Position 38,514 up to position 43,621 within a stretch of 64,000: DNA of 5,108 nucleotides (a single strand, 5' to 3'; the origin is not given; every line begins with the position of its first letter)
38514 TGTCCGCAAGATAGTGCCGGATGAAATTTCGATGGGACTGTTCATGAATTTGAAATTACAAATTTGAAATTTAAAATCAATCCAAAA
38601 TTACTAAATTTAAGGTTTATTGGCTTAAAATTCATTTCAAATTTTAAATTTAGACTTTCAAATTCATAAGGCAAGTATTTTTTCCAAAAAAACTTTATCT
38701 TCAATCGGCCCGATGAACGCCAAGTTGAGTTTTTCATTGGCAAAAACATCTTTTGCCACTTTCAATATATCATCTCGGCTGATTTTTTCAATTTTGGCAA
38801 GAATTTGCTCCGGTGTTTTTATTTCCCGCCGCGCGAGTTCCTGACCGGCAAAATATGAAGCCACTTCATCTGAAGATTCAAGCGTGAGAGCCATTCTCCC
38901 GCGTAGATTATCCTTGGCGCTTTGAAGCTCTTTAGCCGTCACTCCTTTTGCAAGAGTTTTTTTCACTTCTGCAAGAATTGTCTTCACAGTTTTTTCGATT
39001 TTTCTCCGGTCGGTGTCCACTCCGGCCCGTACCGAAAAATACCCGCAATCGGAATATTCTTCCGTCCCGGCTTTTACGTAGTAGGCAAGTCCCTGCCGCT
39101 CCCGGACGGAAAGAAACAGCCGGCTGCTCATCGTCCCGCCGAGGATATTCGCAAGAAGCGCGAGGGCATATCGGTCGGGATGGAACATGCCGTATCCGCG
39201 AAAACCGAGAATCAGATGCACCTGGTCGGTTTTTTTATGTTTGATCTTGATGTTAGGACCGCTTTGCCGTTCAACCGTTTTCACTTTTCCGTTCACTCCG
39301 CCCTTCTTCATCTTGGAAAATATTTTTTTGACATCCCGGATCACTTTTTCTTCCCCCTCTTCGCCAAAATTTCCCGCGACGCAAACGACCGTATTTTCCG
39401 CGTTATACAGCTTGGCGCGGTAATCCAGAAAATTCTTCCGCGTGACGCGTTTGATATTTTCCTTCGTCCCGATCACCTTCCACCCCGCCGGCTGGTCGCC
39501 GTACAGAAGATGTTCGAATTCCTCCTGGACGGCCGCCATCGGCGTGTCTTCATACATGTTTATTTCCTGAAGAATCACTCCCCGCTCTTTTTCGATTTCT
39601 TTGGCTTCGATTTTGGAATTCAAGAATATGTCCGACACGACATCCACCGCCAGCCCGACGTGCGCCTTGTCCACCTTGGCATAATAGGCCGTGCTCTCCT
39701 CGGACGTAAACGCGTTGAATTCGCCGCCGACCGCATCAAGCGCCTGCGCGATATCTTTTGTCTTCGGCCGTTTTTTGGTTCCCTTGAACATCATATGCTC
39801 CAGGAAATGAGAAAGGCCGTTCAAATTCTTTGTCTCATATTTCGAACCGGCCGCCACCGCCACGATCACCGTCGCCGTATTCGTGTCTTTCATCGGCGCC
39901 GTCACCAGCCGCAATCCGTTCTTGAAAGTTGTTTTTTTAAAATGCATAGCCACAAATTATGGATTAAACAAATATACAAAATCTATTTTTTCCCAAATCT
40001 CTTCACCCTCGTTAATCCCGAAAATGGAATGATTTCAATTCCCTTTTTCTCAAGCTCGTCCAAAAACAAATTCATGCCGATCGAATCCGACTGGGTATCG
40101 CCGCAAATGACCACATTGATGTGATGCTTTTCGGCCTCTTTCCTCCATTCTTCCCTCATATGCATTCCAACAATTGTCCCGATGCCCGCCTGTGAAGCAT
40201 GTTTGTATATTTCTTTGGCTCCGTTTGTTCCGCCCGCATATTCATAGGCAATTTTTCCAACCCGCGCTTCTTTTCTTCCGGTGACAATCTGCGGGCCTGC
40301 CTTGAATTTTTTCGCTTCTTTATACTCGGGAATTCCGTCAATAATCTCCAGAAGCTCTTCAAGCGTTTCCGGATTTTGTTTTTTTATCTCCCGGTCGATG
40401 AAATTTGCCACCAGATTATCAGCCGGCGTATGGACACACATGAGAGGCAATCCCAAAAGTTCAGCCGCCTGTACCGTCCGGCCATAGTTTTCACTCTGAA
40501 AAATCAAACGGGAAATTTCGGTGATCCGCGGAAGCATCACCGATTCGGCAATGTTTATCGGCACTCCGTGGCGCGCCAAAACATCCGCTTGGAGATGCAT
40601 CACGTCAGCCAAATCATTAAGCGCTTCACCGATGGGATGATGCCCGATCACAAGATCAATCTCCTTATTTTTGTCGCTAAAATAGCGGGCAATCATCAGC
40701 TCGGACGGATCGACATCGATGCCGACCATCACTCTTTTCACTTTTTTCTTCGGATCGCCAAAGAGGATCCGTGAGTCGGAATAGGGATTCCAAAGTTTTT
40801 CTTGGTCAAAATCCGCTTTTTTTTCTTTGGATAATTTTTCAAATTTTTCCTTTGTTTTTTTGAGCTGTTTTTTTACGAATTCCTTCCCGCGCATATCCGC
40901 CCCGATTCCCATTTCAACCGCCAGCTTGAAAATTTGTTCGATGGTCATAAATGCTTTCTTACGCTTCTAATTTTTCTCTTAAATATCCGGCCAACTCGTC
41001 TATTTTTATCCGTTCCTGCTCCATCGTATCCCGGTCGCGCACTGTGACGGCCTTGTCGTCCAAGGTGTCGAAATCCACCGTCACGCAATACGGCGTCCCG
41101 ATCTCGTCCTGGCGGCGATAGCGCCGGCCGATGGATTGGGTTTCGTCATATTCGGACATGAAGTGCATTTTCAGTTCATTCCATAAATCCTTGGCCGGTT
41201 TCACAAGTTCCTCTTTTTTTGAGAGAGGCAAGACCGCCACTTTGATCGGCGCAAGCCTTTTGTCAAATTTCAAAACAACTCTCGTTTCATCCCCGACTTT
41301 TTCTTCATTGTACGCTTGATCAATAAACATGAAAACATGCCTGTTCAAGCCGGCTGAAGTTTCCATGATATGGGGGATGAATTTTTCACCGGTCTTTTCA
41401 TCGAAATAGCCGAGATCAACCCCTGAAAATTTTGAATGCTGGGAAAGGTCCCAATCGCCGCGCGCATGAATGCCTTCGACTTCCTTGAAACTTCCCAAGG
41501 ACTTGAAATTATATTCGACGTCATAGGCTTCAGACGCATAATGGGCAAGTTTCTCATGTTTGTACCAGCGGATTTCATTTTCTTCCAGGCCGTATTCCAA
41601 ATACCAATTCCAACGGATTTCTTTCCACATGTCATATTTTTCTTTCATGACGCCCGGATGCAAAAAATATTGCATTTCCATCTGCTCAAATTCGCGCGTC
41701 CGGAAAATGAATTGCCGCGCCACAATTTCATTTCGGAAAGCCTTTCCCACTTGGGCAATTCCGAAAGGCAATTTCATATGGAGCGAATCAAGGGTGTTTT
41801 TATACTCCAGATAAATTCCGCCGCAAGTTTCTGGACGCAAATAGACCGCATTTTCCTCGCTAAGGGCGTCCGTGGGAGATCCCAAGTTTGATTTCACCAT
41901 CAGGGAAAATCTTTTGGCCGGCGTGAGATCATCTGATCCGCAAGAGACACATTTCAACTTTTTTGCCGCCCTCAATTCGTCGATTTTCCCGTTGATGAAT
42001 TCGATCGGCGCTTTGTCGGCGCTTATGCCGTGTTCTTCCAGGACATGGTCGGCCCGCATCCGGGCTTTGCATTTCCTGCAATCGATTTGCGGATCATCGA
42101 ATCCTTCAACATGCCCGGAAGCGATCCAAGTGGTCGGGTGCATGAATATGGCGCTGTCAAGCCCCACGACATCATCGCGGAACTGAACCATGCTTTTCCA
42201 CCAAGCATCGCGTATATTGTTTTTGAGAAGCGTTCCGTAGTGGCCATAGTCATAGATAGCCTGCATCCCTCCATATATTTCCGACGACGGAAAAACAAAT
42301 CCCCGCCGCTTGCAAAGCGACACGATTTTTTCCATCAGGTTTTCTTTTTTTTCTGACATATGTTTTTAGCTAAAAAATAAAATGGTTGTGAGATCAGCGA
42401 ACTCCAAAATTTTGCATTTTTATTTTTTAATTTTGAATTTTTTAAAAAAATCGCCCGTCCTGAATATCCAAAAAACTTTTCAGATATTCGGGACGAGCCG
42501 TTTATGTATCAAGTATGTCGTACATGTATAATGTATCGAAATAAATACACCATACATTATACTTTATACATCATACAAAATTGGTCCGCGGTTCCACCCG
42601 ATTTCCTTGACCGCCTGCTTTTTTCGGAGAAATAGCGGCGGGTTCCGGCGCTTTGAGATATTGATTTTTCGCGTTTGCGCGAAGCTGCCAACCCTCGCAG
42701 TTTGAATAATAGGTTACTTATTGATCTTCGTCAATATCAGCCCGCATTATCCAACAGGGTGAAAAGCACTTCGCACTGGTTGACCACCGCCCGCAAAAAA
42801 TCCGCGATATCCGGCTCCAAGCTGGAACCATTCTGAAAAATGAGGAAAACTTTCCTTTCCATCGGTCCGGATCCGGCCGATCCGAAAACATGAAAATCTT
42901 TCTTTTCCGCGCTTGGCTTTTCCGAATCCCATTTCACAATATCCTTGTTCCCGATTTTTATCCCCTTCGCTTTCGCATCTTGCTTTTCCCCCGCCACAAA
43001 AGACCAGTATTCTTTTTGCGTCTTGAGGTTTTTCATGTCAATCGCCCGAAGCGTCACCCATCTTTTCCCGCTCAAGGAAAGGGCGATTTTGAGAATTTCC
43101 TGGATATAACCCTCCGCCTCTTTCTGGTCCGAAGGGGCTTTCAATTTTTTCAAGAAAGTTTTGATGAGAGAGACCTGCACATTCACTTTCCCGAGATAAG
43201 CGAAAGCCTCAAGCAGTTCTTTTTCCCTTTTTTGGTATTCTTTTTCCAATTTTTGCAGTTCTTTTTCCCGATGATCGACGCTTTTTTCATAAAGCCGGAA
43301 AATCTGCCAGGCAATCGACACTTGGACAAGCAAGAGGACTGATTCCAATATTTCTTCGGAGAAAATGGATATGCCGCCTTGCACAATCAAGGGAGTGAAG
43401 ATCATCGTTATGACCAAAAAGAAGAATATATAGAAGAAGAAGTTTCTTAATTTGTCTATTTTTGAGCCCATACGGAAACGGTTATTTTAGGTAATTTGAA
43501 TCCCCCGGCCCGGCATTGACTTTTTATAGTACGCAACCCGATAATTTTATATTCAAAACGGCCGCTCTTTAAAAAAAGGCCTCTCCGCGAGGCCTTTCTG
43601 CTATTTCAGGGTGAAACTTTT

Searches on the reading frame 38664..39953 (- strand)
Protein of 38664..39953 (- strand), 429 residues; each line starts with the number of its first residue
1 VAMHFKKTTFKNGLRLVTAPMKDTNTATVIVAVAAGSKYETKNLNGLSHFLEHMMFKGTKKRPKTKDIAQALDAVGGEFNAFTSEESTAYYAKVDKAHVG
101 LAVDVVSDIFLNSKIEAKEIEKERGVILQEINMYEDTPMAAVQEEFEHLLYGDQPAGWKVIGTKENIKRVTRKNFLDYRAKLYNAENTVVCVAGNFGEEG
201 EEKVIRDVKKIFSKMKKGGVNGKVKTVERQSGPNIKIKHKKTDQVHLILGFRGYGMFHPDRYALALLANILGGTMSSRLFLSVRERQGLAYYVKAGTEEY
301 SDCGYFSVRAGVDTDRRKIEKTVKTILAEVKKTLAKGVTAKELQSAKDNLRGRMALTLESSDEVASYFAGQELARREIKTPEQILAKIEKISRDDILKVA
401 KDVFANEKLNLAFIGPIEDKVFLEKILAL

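Call 8: search_protein_families(library=pfam, proteins=[window:38664-39953:-], max_evalue=0.001)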
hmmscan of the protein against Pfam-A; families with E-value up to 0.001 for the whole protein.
window:38664-39953:- (429 aa): 2 families
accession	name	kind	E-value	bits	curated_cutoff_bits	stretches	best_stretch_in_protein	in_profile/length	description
PF00675.25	Peptidase_M16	-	9.8e-42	142.8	22.3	1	22-163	8-148/149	Insulinase (Peptidase family M16)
PF05193.26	Peptidase_M16_C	-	4.4e-41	141.2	23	1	170-350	2-181/181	Peptidase M16 inactive domain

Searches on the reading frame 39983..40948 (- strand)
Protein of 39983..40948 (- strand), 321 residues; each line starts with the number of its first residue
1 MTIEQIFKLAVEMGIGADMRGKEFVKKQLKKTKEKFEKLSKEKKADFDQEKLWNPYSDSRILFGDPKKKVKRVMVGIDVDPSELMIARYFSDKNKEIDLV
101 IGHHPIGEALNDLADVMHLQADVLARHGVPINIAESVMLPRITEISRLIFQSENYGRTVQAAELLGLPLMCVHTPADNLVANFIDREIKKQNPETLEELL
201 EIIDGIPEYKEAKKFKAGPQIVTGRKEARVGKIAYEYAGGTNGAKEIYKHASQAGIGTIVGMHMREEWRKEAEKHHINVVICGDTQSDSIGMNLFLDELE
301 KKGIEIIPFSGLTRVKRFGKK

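Call 8: search_protein_families(library=pfam, proteins=[window:39983-40948:-], max_evalue=0.001)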
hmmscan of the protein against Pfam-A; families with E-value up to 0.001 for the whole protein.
window:39983-40948:- (321 aa): 1 family
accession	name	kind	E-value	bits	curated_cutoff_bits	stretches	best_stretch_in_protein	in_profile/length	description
PF01784.24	DUF34_NIF3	-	9.2e-08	32.4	23.4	0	156-302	82-238/256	Duf34/NIF3 (NGG1p interacting factor 3)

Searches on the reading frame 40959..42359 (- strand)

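Call 8: search_protein_families(library=pfam, proteins=[window:40959-42359:-], max_evalue=0.001)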
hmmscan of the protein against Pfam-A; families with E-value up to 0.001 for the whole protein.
window:40959-42359:- (466 aa): 2 families
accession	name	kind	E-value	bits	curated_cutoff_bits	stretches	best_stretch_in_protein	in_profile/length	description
PF03129.25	HGTP_anticodon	-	2.5e-23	82.5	21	1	373-463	1-94/94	Anticodon binding domain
PF00587.30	tRNA-synt_2b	-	6.7e-18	65.8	29.3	1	169-347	8-177/179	tRNA synthetase class II core domain (G, H, P, S and T)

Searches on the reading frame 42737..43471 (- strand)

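Call 8: search_protein_families(library=pfam, proteins=[window:42737-43471:-], max_evalue=0.001)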
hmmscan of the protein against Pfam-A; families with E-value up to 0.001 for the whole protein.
window:42737-43471:- (244 aa): 0 families

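Call 17: search_protein_families(library=pfam, proteins=[window:42737-43471:-], max_evalue=10)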
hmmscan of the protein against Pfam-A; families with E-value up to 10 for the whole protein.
window:42737-43471:- (244 aa): 3 families
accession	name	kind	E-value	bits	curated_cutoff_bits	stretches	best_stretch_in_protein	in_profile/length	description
PF24838.2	8xMP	-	0.0026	18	30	1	9-83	21-95/136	Octameric membrane protein family (8xMP)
PF10864.13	DUF2663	-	0.01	16.6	25.2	1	13-89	21-102/127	Protein of unknown function (DUF2663)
PF03755.18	YicC-like_N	-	0.068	14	25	1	63-157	24-117/156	Endoribonuclease YicC-like, N-terminal region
